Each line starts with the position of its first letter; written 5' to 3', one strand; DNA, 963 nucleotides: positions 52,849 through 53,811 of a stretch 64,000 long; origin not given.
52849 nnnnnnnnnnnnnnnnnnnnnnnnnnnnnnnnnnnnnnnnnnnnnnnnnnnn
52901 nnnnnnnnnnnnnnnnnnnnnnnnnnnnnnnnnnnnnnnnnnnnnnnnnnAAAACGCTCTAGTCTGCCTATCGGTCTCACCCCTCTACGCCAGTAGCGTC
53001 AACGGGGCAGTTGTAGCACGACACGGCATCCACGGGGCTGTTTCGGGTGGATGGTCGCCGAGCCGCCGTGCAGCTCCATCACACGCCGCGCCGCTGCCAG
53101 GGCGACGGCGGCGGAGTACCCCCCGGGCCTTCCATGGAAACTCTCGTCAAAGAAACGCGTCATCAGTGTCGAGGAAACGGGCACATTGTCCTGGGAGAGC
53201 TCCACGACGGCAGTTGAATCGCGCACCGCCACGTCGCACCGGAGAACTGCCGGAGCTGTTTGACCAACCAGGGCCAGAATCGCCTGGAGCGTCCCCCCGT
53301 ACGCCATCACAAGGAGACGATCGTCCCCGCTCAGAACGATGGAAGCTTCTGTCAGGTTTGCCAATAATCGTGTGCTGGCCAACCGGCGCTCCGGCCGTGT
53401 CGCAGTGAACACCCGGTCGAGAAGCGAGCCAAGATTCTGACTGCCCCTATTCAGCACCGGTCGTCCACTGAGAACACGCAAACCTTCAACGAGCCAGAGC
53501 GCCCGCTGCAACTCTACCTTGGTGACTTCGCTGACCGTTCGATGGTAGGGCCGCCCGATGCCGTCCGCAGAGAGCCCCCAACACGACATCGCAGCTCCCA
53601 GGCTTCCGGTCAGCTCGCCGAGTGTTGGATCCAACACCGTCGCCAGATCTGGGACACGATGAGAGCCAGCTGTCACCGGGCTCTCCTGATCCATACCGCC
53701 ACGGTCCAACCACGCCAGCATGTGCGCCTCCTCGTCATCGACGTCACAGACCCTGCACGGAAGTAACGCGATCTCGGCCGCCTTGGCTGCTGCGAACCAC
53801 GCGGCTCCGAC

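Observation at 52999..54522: Fusion protein whose three recognisable domains all look catalytically dead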

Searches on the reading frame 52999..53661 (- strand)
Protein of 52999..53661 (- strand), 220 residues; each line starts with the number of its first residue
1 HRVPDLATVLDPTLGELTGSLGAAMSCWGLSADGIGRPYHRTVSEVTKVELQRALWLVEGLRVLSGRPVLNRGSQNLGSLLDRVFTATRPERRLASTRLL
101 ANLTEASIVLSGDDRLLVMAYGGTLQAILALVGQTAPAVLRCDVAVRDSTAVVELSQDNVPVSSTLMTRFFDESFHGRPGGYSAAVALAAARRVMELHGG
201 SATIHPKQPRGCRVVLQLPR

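Call 30: search_solved_structures(query=A3, max_evalue=0.01, show_alignments=4)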
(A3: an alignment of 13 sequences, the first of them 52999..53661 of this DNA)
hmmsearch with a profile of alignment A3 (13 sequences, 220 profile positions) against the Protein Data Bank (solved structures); distinct sequences matched with E-value up to 0.01: 11.
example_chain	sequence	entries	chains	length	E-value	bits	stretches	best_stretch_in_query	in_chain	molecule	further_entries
7zp0_A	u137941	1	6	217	6.6e-05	25.4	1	109-220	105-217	Sensor protein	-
9jfj_A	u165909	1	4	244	0.0004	22.9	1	44-219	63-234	Sensor histidine kinase ZraS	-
5c93_A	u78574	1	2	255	0.001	21.6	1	137-219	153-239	Histidine kinase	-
3d36_A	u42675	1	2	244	0.001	21.5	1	15-220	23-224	Sporulation kinase B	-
5idj_A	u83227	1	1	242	0.0012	21.4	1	83-219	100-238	Histidine kinase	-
4u7n_A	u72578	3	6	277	0.0012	21.3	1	137-219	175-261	Histidine protein kinase sensor protein | Histidine kinase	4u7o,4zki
5idm_A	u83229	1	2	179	0.0013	21.2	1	86-219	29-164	Cell cycle histidine kinase CckA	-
3sl2_A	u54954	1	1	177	0.002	20.6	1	95-219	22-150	Sensor histidine kinase yycG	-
8a7f_A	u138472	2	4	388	0.0088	18.5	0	51-219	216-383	Putative Sensory box protein,Sensor protein FixL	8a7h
8a3u_A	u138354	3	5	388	0.0088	18.5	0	51-219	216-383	Putative Sensory box protein,Sensor protein FixL | Putative Sensory box protein,Putative Sensory box protein,Sensor protein FixL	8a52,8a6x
4gcz_A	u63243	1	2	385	0.0091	18.4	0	51-219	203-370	Blue-light photoreceptor, Sensor protein fixL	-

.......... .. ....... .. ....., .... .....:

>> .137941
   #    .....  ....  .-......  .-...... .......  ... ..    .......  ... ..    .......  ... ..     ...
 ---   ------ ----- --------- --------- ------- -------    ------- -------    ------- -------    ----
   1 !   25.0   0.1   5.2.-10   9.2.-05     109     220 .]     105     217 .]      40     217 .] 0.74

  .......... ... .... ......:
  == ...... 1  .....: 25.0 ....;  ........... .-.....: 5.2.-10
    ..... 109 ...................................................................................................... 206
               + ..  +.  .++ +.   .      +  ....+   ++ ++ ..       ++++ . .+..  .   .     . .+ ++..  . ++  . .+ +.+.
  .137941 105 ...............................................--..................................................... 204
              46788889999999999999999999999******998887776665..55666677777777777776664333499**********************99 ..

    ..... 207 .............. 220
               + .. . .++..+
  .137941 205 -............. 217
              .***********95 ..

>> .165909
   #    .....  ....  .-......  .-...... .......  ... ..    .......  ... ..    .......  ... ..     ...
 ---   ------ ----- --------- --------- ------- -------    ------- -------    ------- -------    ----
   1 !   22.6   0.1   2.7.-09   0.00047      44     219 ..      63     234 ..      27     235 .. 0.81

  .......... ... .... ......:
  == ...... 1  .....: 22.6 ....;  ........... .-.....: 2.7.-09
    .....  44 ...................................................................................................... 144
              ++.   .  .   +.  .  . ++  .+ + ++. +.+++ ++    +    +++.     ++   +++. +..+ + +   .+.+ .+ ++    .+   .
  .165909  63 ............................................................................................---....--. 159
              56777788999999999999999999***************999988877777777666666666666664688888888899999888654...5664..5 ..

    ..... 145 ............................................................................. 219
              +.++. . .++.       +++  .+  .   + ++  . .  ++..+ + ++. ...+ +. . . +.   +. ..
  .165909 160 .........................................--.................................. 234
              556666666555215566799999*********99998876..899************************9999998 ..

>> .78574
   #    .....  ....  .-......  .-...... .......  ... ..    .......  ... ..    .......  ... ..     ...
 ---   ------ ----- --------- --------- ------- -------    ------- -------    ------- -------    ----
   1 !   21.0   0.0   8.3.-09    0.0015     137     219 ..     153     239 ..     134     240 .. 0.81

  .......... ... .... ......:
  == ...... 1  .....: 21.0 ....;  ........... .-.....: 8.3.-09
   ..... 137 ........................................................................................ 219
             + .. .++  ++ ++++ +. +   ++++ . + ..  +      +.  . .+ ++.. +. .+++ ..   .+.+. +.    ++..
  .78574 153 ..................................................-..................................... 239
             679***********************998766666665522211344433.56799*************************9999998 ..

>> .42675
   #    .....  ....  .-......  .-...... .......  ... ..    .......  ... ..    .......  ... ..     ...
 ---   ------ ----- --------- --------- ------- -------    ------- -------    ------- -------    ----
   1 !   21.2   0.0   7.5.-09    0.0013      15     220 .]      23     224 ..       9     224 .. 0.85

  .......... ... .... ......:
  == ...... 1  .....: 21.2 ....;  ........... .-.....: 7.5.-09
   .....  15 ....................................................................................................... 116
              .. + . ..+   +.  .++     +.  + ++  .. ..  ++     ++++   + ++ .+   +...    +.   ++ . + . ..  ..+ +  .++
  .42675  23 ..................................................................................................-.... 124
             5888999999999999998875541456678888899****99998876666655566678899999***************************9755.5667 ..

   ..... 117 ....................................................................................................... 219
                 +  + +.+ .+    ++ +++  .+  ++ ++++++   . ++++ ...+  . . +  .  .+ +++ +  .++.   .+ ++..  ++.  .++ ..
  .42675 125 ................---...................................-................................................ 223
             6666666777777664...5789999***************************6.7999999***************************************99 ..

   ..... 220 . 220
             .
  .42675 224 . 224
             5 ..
